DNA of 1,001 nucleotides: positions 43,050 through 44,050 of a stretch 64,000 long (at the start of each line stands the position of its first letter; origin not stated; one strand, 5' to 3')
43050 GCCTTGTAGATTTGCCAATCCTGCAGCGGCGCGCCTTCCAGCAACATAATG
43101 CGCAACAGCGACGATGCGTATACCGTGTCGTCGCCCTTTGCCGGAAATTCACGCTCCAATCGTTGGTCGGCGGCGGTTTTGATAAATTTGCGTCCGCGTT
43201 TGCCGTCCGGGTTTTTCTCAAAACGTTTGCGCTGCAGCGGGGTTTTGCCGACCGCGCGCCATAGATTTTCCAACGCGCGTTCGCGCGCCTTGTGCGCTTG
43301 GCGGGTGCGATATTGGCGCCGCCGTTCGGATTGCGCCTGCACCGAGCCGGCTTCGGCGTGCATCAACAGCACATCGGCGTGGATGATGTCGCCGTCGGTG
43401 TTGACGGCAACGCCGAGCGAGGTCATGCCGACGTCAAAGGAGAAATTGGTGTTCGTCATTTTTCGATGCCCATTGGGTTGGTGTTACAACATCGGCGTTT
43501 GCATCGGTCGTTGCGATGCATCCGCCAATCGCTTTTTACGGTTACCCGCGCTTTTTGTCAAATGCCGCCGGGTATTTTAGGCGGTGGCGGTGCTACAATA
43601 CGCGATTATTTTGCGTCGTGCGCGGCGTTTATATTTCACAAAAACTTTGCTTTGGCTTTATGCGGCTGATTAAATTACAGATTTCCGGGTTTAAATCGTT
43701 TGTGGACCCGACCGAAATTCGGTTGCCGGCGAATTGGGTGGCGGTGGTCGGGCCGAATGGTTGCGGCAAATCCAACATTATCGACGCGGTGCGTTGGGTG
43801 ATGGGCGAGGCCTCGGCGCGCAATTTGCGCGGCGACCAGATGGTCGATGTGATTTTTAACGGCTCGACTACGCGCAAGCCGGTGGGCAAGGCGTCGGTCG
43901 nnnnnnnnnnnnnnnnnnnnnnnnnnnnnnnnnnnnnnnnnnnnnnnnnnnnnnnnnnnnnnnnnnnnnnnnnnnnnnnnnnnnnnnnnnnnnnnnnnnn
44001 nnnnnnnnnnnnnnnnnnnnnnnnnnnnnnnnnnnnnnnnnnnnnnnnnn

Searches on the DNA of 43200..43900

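Call 55: search_with_rna_model(model_id=R1, source=window, start=43200, end=43900, filters=off, max_evalue=10)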
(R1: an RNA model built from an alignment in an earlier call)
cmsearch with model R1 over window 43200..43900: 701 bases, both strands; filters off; matches with E-value up to 10: 15.
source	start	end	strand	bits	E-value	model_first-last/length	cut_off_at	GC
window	43784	43820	-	7.1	0.23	1-79/79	no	0.76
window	43338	43363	+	4.7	0.82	1-79/79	no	0.69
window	43511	43569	-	4.2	1.1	1-79/79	no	0.53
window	43228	43257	+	3.4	1.7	1-79/79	no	0.73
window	43387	43421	-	3.4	1.7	1-79/79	no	0.69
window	43500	43521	+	3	2.1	1-79/79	no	0.55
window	43579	43624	-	2.8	2.4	1-79/79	no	0.59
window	43269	43295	+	2.3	3.2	1-79/79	no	0.7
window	43337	43362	-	2.1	3.4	1-79/79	no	0.73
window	43876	43888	-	1.9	3.9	1-79/79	no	0.69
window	43305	43320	-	1.4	5.1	1-79/79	no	0.62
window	43717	43733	-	0.8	7.2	1-79/79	no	0.59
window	43467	43498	+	0.5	8.5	1-79/79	no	0.53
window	43819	43830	+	0.5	8.6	1-79/79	no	0.58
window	43275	43287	-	0.4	9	1-79/79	no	0.85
